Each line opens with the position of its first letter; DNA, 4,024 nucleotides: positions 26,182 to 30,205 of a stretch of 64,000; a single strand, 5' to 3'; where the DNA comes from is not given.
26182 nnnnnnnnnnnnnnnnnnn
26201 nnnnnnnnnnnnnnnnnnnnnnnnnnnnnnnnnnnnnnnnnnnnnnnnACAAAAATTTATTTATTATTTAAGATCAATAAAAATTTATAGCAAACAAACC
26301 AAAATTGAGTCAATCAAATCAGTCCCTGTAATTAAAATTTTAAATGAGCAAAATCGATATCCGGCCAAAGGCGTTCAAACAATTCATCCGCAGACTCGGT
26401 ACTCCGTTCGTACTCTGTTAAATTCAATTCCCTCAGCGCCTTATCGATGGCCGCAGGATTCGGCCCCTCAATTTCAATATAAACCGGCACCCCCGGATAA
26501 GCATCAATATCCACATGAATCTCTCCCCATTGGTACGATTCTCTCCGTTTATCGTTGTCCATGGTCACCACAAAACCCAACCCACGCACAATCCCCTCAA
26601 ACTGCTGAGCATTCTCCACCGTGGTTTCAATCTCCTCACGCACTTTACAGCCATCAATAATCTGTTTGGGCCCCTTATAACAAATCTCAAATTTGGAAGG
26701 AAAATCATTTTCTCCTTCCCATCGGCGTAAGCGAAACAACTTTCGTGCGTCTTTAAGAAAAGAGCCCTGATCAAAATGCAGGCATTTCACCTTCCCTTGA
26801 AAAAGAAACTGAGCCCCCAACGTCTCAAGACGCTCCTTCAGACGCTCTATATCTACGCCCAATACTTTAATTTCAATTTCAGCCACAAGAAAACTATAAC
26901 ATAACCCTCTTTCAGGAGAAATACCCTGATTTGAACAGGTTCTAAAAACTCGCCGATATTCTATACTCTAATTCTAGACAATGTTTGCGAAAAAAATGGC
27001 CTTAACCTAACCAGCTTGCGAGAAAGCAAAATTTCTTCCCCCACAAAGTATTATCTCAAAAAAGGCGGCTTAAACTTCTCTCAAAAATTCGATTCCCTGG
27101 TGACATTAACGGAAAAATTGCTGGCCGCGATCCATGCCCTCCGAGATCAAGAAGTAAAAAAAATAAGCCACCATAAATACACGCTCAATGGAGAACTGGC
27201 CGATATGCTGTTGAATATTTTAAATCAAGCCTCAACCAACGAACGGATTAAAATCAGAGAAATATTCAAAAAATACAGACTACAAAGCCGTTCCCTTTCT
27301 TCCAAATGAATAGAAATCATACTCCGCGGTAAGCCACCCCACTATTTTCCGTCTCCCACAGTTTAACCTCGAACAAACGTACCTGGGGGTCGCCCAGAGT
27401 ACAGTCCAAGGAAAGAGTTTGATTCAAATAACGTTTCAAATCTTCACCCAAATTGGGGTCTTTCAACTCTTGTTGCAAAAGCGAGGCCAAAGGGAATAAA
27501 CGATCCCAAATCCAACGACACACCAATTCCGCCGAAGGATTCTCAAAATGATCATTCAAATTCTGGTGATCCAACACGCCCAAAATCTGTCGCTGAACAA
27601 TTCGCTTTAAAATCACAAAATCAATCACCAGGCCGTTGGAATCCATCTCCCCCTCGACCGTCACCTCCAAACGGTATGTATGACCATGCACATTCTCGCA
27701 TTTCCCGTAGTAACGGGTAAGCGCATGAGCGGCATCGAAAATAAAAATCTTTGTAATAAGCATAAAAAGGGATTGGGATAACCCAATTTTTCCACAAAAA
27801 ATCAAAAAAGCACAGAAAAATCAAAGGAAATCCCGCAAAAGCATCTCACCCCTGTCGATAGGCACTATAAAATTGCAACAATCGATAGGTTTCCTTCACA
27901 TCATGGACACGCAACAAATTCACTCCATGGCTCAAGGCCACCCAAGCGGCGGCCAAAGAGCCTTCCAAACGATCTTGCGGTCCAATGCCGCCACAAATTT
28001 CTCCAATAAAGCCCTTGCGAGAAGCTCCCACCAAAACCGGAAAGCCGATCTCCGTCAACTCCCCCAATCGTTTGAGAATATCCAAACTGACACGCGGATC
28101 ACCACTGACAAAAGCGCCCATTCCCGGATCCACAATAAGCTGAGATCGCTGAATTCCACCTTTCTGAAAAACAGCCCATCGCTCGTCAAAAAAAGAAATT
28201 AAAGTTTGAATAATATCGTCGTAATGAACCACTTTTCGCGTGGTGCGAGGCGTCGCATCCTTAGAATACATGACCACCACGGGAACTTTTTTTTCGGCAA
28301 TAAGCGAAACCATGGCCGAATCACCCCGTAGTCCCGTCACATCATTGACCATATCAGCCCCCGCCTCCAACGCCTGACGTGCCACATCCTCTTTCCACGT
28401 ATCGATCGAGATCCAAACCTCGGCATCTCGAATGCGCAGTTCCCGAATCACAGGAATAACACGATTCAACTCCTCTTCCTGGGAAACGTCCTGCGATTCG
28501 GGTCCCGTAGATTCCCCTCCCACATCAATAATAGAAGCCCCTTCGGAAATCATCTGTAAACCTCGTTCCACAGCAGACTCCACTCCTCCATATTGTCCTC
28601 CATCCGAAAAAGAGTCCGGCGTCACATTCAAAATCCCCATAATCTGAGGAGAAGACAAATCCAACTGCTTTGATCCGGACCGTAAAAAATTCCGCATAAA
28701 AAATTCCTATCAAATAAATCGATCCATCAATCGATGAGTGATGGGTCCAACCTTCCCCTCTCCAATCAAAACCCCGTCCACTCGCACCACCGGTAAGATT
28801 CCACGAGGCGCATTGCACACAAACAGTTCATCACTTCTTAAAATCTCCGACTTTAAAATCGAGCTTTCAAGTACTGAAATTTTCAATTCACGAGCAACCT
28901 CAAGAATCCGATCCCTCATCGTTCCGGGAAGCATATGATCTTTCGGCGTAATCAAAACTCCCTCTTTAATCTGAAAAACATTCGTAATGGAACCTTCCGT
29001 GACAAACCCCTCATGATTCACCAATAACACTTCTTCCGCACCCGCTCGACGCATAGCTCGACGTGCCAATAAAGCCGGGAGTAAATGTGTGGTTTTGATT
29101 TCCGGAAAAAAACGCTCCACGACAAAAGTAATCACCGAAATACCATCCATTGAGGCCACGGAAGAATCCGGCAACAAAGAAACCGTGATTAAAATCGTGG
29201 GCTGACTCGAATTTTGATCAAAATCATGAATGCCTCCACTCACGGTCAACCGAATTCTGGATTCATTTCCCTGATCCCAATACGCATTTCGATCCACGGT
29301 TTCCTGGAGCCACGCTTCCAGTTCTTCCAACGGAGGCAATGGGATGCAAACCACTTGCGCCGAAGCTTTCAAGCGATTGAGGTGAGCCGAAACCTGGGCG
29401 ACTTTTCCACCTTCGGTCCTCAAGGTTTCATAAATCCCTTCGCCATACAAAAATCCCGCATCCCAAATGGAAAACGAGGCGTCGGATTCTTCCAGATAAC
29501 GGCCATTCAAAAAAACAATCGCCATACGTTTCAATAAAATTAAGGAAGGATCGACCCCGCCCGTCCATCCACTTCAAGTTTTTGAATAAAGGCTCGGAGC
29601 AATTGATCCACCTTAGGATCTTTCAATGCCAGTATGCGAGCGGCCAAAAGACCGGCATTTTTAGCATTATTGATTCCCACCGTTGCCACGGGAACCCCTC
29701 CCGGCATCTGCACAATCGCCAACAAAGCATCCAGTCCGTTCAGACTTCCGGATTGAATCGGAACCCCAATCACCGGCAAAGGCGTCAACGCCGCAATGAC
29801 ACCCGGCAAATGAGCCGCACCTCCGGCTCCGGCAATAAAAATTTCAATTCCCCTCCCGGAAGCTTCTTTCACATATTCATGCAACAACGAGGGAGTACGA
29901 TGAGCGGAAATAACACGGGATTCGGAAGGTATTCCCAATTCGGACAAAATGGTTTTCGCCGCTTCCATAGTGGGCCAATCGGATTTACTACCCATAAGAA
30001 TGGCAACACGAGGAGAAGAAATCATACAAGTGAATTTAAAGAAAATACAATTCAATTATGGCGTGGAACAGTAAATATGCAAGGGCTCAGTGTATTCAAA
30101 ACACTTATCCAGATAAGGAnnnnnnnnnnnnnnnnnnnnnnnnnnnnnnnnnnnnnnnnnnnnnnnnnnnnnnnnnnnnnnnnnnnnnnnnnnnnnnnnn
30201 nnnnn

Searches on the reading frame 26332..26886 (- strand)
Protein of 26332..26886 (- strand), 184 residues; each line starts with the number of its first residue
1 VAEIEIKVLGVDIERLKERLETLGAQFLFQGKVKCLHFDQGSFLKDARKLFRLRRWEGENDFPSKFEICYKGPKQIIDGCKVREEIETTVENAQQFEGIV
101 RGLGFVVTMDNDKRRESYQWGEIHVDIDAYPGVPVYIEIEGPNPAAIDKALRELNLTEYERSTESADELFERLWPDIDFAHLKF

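Call 57: search_protein_families(library=pfam, proteins=[window:26332-26886:-], max_evalue=0.001)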
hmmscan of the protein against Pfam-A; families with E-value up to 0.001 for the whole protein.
window:26332-26886:- (184 aa): 1 family
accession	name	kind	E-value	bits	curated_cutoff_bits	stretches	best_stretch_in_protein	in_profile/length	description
PF01928.26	CYTH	-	1.1e-10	42.1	23.2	1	1-161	1-169/179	CYTH domain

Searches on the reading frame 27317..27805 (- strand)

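Call 57: search_protein_families(library=pfam, proteins=[window:27317-27805:-], max_evalue=0.001)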
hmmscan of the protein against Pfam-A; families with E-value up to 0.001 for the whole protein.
window:27317-27805:- (162 aa): 1 family
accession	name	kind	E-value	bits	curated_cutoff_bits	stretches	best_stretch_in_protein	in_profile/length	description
PF01242.24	PTPS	-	2.2e-32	112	22.4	1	17-107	2-96/121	6-pyruvoyl tetrahydropterin synthase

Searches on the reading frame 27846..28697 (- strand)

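Call 57: search_protein_families(library=pfam, proteins=[window:27846-28697:-], max_evalue=0.001)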
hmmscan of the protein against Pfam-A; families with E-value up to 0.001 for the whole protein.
window:27846-28697:- (283 aa): 1 family
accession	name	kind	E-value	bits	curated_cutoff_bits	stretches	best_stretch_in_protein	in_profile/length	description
PF00809.28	Pterin_bind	-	2.1e-76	257.2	25.5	1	20-265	1-244/244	Pterin binding enzyme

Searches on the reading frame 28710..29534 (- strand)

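Call 57: search_protein_families(library=pfam, proteins=[window:28710-29534:-], max_evalue=0.001)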
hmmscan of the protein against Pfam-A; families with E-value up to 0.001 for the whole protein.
window:28710-29534:- (274 aa): 1 family
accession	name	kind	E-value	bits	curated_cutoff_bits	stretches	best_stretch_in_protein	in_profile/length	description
PF01063.24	Aminotran_4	-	1.6e-52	179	28.5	1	33-251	1-222/223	Amino-transferase class IV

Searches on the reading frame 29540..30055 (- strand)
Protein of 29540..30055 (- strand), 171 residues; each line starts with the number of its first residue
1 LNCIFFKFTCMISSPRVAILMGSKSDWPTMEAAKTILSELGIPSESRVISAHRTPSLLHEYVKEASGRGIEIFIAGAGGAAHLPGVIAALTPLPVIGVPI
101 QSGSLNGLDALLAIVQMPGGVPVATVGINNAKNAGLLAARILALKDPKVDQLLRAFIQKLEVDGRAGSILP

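Call 57: search_protein_families(library=pfam, proteins=[window:29540-30055:-], max_evalue=0.001)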
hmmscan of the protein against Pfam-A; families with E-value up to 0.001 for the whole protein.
window:29540-30055:- (171 aa): 1 family
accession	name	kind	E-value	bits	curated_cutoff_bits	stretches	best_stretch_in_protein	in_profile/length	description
PF00731.26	AIRC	-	1.1e-63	213.7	30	1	16-160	1-145/148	AIR carboxylase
